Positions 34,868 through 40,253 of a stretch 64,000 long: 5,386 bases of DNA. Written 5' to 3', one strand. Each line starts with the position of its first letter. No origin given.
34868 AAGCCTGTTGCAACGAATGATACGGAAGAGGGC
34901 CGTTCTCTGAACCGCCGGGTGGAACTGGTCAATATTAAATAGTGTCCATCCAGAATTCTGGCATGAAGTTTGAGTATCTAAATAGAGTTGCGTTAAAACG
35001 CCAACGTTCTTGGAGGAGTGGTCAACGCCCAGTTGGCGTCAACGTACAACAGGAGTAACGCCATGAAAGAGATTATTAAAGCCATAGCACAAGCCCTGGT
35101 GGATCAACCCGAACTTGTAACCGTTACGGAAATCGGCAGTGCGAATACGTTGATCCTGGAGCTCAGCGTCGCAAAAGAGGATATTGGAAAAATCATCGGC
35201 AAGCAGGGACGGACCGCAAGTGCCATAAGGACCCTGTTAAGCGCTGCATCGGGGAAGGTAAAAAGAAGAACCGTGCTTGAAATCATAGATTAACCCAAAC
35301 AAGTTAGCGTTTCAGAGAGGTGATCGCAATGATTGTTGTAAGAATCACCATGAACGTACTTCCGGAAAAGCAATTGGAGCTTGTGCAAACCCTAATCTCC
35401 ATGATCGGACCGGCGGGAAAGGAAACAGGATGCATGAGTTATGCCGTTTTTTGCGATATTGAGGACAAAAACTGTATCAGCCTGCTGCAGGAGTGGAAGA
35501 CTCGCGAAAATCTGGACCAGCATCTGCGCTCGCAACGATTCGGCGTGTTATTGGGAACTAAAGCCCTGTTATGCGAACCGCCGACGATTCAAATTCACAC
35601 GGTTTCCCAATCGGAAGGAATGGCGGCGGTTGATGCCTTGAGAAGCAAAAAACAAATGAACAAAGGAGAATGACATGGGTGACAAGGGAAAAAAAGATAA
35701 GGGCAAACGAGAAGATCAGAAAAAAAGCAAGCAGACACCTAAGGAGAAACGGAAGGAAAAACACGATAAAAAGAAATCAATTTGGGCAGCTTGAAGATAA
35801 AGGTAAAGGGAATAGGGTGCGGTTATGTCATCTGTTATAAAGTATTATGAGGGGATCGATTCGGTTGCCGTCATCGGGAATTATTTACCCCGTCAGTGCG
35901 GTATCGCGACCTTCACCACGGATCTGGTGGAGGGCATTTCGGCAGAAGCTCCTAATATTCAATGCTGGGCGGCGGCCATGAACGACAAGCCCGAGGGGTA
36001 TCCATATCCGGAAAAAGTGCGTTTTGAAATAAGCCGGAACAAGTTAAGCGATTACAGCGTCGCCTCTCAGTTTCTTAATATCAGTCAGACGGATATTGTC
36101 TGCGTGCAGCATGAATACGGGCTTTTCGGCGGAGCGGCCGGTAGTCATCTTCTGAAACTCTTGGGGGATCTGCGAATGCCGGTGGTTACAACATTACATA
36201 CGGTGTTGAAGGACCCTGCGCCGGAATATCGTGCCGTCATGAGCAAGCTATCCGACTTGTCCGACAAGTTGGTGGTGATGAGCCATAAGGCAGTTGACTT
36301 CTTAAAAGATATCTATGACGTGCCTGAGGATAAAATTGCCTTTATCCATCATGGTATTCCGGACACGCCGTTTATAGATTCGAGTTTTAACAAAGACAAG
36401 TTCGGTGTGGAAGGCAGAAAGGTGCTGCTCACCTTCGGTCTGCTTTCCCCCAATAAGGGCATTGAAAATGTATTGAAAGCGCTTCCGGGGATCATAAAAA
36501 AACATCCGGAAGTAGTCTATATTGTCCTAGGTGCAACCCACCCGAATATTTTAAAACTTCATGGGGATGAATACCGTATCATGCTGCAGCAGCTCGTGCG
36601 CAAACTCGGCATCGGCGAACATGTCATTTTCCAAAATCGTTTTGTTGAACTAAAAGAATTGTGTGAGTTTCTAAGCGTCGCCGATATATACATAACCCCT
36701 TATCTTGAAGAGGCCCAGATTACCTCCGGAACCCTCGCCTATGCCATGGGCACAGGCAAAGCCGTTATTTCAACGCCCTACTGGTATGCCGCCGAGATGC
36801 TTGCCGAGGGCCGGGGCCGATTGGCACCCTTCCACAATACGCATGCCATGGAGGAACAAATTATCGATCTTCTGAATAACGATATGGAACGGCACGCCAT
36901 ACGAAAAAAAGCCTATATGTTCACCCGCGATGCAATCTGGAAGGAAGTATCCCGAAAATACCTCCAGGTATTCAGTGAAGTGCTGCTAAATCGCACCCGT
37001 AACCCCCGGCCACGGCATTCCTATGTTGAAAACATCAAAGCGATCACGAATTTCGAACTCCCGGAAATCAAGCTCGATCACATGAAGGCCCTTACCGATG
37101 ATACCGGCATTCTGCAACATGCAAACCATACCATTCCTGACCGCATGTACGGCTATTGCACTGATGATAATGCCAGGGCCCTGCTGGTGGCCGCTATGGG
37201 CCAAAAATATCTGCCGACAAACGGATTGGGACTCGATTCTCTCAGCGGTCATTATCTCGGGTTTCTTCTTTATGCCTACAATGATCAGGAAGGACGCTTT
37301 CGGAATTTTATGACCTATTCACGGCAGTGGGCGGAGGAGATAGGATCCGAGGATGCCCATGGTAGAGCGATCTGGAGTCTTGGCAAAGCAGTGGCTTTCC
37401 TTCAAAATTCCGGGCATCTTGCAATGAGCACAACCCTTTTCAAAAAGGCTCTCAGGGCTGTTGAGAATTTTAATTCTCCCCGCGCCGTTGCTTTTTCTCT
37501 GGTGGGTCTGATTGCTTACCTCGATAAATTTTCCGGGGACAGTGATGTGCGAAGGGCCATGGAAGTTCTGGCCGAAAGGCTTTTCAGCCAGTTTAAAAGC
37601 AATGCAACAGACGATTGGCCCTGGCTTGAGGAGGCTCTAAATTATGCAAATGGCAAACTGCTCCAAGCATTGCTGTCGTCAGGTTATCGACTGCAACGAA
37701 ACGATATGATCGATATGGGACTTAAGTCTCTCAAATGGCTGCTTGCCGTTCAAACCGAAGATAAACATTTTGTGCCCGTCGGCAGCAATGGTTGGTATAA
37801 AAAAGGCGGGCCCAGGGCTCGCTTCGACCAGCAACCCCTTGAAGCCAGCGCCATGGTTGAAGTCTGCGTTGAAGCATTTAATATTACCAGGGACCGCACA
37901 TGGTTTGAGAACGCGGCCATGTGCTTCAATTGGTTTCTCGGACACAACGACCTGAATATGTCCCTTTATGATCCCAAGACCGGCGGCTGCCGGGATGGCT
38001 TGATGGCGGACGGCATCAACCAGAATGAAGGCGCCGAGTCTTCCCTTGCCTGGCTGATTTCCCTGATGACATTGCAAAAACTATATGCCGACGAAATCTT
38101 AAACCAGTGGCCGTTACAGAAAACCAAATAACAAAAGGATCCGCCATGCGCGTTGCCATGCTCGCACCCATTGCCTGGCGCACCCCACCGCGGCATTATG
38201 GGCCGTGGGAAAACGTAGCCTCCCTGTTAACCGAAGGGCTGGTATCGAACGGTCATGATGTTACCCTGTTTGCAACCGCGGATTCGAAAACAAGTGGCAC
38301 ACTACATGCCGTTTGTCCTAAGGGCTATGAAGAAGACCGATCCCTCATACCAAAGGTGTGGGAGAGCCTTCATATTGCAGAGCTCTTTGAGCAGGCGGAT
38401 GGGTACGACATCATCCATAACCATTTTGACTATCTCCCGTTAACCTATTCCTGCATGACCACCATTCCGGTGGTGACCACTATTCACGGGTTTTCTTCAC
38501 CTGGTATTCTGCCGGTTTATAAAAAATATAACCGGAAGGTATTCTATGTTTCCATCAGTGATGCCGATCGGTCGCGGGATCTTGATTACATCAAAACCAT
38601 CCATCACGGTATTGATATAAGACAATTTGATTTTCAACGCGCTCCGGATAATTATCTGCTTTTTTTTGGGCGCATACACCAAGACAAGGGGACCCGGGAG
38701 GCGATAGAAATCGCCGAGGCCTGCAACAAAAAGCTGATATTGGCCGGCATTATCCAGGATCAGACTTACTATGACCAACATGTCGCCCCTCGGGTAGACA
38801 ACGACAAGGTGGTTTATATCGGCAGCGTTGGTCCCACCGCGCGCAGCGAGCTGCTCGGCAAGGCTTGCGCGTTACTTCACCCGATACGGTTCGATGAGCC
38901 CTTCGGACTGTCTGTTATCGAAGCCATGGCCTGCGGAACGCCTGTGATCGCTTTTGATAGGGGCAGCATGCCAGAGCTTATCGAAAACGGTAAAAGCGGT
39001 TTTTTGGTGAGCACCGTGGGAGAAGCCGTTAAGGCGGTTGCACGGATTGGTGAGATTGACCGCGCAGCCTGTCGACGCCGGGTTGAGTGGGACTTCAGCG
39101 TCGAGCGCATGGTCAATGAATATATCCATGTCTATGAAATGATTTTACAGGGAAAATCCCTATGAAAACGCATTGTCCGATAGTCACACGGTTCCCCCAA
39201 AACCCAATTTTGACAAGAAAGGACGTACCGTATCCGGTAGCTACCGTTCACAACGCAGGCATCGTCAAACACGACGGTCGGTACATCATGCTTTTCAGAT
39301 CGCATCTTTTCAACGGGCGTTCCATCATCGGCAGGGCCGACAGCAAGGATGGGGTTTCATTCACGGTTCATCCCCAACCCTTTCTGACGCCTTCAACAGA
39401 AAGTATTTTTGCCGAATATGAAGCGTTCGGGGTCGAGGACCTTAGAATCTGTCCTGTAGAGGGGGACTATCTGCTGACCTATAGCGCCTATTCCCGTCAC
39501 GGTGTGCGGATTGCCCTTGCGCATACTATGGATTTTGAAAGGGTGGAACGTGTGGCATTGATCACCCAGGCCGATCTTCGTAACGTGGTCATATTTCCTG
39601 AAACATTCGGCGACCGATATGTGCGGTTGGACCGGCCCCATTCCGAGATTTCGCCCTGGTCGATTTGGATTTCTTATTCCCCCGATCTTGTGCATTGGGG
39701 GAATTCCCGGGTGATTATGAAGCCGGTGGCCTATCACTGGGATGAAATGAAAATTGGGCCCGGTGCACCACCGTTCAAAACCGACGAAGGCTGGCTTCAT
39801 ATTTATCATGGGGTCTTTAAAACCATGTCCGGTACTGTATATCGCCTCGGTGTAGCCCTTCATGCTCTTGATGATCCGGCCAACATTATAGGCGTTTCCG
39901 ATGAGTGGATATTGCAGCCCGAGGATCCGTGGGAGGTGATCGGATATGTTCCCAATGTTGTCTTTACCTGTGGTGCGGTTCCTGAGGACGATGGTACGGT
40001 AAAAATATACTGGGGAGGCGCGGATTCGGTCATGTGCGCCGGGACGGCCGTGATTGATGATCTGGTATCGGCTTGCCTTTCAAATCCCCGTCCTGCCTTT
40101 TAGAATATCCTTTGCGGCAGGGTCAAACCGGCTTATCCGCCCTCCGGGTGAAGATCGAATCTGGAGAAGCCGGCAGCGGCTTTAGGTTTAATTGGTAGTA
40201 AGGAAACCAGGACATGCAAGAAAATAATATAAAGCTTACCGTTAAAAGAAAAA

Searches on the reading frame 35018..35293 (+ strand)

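Call 11: search_protein_families(library=pfam, proteins=[window:35018-35293:+])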
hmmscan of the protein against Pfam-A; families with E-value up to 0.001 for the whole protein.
window:35018-35293:+ (91 aa): 1 family
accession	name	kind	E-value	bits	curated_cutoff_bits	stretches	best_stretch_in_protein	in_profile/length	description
PF13083.13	KH_KhpA-B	-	1.4e-21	76.6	32.1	1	17-89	1-73/73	KhpA/KhpB, KH domain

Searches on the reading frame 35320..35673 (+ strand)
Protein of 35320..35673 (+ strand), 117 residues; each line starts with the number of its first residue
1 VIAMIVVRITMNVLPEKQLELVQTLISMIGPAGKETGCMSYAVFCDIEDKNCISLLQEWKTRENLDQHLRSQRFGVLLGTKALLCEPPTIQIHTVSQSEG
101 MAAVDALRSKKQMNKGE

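Call 11: search_protein_families(library=pfam, proteins=[window:35320-35673:+])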
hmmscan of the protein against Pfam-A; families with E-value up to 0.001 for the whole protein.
window:35320-35673:+ (117 aa): 1 family
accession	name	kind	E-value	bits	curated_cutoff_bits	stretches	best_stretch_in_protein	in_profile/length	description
PF03992.22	ABM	-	1.3e-11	44.9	23.1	1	4-74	1-72/78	Antibiotic biosynthesis monooxygenase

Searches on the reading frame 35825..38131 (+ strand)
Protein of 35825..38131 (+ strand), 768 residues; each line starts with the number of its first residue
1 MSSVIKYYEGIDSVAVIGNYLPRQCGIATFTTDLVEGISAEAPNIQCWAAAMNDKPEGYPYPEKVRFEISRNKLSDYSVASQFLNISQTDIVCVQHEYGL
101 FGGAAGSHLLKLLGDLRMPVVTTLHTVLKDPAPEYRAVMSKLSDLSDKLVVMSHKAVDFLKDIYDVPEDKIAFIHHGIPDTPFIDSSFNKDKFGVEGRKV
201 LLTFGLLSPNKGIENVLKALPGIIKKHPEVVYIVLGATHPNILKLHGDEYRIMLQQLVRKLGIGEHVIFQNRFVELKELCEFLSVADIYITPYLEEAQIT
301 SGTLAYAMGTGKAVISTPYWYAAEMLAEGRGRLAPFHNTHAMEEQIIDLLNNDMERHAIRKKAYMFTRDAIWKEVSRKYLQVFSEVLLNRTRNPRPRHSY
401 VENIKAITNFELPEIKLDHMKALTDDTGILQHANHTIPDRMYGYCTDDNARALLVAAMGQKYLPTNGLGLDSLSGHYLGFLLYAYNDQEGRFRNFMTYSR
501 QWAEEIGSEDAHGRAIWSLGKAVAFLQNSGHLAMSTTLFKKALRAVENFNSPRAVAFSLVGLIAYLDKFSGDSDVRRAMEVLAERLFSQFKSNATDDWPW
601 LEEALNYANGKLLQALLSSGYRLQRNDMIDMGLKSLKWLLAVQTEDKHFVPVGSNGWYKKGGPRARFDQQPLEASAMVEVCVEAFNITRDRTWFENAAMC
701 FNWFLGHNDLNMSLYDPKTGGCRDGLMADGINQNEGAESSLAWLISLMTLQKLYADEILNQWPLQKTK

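Call 11: search_protein_families(library=pfam, proteins=[window:35825-38131:+])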
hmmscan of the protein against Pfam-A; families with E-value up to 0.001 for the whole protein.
window:35825-38131:+ (768 aa): 3 families
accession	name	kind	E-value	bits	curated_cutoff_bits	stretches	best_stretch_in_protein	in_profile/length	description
PF00534.26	Glycos_transf_1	-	2.8e-18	66.5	26.4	1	190-364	6-170/172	Glycosyl transferases group 1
PF13692.12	Glyco_trans_1_4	-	3.9e-15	56.8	27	1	198-352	1-142/142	Glycosyl transferases group 1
PF13439.12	Glyco_transf_4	-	4.3e-10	40.3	28.5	1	26-179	3-167/170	Glycosyltransferase Family 4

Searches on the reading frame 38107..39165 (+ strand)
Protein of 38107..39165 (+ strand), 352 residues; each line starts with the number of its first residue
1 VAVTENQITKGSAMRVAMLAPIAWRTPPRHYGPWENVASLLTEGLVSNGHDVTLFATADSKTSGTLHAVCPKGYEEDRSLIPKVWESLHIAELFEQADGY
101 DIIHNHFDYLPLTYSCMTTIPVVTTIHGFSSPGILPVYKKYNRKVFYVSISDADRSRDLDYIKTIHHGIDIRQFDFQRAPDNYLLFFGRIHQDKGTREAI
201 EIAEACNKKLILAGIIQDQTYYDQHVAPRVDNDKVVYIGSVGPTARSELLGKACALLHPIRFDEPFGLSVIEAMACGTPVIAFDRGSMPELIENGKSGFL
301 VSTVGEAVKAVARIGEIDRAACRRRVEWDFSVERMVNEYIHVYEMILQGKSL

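Call 11: search_protein_families(library=pfam, proteins=[window:38107-39165:+])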
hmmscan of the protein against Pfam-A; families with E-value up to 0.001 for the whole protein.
window:38107-39165:+ (352 aa): 4 families
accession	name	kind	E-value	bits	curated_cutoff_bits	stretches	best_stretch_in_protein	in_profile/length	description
PF00534.26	Glycos_transf_1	-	1.5e-22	80.4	26.4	1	179-308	13-149/172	Glycosyl transferases group 1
PF13692.12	Glyco_trans_1_4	-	2e-20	73.9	27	1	182-313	2-138/142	Glycosyl transferases group 1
PF13439.12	Glyco_transf_4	-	3.9e-11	43.7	28.5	1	35-171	5-168/170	Glycosyltransferase Family 4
PF13524.12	Glyco_trans_1_2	-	0.00088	19.7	25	0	234-327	28-130/144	Glycosyl transferase-like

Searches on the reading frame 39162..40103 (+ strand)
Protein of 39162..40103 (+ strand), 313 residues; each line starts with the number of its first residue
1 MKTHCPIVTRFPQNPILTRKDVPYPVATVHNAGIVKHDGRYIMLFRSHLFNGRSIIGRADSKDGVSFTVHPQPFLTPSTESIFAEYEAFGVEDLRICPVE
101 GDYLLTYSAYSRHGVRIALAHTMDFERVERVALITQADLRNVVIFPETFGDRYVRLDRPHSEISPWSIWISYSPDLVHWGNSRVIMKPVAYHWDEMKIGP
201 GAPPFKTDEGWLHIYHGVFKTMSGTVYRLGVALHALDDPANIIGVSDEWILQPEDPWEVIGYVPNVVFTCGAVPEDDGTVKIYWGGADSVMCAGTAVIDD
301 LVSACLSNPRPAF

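Call 11: search_protein_families(library=pfam, proteins=[window:39162-40103:+])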
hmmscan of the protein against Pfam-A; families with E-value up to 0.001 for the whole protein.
window:39162-40103:+ (313 aa): 1 family
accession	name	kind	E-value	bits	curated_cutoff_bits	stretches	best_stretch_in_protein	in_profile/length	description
PF04041.19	Glyco_hydro_130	-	2.3e-53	181.6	26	1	12-303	19-316/320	beta-1,4-mannooligosaccharide phosphorylase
